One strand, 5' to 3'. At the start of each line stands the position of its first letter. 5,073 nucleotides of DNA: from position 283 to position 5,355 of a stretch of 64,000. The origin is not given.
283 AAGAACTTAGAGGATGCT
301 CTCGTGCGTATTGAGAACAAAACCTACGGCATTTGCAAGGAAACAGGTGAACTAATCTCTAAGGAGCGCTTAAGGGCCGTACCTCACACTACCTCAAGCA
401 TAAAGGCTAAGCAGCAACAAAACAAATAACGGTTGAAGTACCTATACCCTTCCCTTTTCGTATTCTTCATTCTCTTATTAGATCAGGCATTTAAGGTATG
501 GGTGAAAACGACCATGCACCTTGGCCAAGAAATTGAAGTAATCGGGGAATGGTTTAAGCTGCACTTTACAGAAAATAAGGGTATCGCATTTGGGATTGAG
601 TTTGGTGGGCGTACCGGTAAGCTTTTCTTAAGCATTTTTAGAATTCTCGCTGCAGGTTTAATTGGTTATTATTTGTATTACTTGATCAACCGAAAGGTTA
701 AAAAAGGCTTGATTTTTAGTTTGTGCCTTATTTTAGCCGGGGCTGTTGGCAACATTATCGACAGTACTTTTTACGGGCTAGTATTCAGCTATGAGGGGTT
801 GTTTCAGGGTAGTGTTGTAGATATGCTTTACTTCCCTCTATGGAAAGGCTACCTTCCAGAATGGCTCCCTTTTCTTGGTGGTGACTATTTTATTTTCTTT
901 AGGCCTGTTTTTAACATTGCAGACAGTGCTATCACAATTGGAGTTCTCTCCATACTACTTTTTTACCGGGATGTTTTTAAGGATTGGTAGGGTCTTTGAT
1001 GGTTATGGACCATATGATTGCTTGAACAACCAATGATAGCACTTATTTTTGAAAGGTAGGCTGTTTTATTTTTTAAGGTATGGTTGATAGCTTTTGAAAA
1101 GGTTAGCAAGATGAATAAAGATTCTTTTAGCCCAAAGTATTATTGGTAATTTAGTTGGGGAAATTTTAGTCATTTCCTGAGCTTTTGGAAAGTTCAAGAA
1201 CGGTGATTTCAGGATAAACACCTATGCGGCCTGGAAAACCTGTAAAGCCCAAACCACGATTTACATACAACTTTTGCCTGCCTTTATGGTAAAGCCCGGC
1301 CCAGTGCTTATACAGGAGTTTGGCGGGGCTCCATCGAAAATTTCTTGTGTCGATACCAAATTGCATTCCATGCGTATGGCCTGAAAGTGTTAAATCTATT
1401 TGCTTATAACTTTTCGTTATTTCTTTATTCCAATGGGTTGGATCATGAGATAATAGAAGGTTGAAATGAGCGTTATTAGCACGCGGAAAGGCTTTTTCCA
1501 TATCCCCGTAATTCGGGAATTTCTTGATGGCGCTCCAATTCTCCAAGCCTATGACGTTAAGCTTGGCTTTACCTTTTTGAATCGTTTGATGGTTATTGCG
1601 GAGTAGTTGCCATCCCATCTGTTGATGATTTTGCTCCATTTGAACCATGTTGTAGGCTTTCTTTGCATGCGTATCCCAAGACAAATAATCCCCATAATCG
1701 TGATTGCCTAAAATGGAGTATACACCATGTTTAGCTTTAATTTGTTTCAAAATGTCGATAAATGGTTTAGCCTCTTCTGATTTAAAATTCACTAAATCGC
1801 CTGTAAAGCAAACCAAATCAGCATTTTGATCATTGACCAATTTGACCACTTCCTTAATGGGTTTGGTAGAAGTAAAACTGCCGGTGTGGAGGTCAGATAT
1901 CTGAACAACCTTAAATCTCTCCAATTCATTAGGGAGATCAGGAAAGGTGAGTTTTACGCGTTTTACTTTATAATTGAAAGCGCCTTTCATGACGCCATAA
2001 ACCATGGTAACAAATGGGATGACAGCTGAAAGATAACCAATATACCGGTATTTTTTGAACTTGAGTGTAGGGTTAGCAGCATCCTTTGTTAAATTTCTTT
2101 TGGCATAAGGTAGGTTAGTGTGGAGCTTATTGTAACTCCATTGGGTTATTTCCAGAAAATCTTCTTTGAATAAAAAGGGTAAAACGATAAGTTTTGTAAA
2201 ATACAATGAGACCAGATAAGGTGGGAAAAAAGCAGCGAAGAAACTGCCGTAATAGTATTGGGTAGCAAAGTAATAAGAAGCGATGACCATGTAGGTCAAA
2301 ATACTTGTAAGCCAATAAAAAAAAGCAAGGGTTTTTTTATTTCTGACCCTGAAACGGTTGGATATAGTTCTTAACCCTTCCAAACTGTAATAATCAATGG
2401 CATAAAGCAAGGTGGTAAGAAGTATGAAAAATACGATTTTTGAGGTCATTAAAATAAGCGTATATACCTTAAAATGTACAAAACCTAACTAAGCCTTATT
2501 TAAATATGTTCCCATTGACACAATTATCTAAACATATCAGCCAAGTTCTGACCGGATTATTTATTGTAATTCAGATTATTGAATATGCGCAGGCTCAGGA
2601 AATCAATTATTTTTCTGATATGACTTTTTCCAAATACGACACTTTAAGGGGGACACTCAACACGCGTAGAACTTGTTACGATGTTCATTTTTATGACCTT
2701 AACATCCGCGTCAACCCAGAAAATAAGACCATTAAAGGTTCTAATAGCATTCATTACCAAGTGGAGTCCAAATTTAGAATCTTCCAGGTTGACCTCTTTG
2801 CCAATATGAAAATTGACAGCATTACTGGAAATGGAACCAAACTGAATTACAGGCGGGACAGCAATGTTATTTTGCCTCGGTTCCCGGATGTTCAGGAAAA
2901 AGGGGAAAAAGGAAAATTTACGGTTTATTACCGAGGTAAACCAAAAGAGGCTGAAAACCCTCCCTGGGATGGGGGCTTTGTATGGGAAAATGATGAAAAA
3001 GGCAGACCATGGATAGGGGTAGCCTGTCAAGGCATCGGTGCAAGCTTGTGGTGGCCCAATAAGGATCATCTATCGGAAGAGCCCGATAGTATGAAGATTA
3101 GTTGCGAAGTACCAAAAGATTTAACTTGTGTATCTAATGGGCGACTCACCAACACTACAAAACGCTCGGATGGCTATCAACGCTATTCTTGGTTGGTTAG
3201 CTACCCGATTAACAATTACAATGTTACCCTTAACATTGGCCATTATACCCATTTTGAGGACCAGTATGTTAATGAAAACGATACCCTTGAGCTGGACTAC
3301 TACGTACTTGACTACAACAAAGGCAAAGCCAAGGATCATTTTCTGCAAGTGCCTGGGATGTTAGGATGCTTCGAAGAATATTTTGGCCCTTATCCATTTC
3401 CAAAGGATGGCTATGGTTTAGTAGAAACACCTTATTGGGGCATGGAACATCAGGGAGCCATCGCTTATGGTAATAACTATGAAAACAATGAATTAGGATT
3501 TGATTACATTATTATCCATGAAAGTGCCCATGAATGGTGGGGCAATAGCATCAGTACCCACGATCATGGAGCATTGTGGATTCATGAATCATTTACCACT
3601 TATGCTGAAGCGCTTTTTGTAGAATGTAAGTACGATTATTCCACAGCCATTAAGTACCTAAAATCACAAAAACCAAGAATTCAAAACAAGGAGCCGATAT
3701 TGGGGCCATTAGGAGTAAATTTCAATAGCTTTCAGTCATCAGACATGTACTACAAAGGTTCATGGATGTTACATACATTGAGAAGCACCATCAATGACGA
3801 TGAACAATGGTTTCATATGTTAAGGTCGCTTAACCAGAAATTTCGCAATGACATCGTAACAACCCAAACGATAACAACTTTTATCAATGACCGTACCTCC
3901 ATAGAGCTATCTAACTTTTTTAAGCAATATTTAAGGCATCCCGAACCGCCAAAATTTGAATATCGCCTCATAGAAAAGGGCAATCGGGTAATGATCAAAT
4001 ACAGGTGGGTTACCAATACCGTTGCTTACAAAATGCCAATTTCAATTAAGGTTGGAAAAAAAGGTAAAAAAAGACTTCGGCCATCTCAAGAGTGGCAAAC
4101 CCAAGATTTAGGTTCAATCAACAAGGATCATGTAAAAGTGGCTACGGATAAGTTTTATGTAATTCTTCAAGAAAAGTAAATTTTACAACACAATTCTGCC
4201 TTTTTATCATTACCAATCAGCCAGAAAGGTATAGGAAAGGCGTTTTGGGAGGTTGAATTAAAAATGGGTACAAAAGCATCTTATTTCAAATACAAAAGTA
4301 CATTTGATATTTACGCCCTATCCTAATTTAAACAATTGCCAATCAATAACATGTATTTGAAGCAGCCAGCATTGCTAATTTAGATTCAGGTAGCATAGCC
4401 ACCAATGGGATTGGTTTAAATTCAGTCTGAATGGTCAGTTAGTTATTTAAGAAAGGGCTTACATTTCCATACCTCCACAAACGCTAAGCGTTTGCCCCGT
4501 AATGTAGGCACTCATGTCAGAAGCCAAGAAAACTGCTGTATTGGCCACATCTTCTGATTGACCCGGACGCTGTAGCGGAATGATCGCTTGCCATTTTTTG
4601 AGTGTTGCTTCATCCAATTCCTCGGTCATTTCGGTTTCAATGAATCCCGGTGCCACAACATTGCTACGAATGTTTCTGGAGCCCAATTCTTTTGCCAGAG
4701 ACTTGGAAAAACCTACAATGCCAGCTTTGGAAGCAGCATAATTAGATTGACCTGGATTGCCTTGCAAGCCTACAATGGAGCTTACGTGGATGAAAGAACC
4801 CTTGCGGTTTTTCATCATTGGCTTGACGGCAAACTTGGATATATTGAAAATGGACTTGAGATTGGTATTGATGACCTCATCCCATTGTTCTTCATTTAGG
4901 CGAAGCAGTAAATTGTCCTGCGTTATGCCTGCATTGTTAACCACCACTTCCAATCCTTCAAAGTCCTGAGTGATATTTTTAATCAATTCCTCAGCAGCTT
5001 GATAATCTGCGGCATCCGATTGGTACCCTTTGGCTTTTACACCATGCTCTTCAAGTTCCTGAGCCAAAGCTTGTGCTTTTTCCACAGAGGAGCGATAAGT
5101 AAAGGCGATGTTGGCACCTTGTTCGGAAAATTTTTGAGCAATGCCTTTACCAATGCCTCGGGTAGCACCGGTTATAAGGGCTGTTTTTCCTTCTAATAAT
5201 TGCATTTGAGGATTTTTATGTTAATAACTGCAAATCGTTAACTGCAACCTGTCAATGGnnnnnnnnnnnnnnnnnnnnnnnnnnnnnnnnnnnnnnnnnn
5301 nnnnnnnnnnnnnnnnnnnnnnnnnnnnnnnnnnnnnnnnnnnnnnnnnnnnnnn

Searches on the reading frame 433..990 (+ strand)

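Call 9: search_protein_families(library=pfam, proteins=[window:433-990:+], max_evalue=0.001)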
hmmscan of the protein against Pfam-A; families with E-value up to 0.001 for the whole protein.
window:433-990:+ (185 aa): 1 family
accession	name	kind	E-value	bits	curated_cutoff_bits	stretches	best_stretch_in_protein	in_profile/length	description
PF01252.23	Peptidase_A8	-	1.4e-36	126.2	25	1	10-176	2-138/142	Signal peptidase (SPase) II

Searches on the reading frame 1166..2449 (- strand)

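Call 9: search_protein_families(library=pfam, proteins=[window:1166-2449:-], max_evalue=0.001)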
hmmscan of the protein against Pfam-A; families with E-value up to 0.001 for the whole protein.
window:1166-2449:- (427 aa): 2 families
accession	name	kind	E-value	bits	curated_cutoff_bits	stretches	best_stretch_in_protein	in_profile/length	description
PF00149.33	Metallophos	-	3.5e-15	57.4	21.5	1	179-361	1-190/191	Calcineurin-like phosphoesterase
PF12850.12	Metallophos_2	-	2.4e-08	34.6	27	1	180-362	2-119/154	Calcineurin-like phosphoesterase superfamily domain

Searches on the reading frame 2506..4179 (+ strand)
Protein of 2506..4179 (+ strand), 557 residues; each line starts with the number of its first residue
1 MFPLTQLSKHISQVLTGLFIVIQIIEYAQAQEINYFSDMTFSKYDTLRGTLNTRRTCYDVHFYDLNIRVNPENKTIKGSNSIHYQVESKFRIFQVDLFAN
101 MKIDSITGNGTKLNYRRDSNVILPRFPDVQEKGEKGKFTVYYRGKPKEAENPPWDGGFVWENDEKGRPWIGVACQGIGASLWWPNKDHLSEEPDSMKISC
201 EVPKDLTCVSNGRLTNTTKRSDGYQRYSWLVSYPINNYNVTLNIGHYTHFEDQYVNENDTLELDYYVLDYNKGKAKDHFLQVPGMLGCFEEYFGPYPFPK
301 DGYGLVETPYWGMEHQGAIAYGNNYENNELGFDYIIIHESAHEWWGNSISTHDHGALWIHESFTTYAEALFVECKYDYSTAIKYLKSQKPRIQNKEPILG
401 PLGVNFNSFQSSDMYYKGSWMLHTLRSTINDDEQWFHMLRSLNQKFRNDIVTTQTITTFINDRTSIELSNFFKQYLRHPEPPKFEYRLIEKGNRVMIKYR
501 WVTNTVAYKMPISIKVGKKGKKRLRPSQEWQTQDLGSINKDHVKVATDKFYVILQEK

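Call 9: search_protein_families(library=pfam, proteins=[window:2506-4179:+], max_evalue=0.001)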
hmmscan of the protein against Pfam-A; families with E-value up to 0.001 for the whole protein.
window:2506-4179:+ (557 aa): 2 families
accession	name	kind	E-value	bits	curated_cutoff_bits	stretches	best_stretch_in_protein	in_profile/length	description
PF01433.26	Peptidase_M1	-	1.2e-15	58.1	27.7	1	285-475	9-218/218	Peptidase family M1 domain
PF17900.6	Peptidase_M1_N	-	3.4e-05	24.5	25.8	1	63-232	5-179/186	Peptidase M1 N-terminal domain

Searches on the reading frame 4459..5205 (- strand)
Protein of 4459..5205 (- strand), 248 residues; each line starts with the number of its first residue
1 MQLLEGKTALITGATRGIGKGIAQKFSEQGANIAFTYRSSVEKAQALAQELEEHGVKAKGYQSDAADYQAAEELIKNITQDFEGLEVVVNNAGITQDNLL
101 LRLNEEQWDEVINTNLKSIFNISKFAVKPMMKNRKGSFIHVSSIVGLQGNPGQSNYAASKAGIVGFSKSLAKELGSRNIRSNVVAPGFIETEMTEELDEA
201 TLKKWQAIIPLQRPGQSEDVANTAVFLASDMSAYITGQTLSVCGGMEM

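Call 9: search_protein_families(library=pfam, proteins=[window:4459-5205:-], max_evalue=0.001)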
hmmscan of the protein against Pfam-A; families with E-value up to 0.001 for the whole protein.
window:4459-5205:- (248 aa): 5 families
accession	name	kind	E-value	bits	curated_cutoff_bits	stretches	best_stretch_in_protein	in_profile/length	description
PF13561.12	adh_short_C2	-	3.2e-68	230.3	27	1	13-246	1-235/236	Enoyl-(Acyl carrier protein) reductase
PF00106.31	adh_short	-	8.4e-60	202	26.6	1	7-199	1-192/195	short chain dehydrogenase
PF08659.16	KR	-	5.2e-27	95.4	22.6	1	8-167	2-160/180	KR domain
PF23441.1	SDR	-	1.1e-06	28.7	27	1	6-245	7-254/258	SDR-like rossmann domain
PF01370.27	Epimerase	-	0.00013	21.9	20.9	1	9-146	1-120/240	NAD dependent epimerase/dehydratase family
